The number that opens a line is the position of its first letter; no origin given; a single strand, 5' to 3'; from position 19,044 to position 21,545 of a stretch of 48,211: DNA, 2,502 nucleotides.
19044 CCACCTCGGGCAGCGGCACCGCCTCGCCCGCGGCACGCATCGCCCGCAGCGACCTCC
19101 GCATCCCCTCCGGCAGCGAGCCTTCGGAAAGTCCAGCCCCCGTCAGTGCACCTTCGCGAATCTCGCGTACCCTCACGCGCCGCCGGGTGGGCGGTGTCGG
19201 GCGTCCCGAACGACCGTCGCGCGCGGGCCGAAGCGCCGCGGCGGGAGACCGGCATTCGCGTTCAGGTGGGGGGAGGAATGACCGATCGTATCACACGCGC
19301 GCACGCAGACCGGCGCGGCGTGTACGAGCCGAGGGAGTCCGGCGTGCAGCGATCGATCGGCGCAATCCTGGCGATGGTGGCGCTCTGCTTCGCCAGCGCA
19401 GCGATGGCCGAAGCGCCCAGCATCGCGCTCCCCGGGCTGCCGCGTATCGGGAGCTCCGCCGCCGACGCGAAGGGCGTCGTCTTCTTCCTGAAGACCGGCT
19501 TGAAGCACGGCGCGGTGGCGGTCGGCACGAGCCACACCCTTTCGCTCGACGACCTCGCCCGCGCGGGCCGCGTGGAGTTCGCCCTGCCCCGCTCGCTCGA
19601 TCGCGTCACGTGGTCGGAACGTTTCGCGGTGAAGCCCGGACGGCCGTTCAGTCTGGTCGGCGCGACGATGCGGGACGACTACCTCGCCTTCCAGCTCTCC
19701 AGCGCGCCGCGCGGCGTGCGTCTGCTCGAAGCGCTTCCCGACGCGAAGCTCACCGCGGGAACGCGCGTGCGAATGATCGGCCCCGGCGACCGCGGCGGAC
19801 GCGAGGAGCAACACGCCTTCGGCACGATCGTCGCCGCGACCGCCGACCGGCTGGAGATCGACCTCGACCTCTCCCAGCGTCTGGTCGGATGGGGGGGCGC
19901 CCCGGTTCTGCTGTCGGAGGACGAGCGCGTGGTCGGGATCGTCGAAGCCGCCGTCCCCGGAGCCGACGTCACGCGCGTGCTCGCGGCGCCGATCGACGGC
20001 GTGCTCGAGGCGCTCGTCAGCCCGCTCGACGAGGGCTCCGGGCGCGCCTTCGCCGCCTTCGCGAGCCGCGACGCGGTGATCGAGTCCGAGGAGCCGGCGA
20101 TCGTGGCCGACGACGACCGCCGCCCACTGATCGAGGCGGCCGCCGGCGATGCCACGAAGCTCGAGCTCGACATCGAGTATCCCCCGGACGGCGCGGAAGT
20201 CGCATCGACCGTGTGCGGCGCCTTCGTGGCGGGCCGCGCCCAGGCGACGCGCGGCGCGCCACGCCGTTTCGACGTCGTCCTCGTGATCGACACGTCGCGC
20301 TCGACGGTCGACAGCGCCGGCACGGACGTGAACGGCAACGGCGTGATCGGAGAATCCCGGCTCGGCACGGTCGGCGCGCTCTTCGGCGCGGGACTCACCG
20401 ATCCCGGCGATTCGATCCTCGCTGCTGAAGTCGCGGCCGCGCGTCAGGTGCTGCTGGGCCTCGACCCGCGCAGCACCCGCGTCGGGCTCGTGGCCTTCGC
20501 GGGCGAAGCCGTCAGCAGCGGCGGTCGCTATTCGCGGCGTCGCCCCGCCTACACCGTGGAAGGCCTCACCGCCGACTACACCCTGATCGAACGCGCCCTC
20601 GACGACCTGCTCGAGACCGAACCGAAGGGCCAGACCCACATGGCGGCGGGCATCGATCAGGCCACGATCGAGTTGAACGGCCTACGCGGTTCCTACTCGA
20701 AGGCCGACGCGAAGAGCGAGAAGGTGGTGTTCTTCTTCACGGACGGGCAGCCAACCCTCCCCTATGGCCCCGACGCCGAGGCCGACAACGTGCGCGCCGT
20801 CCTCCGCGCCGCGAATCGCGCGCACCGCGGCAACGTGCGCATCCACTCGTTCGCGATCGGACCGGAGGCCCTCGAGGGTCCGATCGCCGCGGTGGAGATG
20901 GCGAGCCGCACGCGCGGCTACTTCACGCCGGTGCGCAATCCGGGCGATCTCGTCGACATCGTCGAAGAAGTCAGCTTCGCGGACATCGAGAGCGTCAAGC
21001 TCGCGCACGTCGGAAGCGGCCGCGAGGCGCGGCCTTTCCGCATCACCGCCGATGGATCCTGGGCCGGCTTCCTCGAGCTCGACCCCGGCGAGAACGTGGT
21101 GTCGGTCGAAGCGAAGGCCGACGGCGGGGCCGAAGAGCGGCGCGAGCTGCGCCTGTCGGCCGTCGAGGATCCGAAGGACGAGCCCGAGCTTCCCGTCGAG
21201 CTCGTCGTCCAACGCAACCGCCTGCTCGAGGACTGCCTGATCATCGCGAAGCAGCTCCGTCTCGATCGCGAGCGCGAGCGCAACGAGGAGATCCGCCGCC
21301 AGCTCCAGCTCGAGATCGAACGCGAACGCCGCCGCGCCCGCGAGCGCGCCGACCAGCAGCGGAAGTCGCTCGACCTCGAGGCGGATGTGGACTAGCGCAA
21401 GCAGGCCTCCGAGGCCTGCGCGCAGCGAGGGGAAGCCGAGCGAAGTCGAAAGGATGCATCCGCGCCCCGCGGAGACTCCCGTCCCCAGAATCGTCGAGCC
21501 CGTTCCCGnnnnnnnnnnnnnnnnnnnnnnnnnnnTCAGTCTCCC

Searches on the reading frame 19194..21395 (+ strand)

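Call 59: search_protein_families(library=pfam, proteins=[window:19194-21395:+], max_evalue=0.00001)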
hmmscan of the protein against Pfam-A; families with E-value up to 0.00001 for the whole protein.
window:19194-21395:+ (733 aa): 2 families
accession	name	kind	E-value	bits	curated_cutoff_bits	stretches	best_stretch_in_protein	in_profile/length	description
PF00092.34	VWA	-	2.5e-08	34.8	23.8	1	421-590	29-172/174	von Willebrand factor type A domain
PF13519.12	VWA_2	-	1.5e-06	29.2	27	0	398-519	16-107/107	von Willebrand factor type A domain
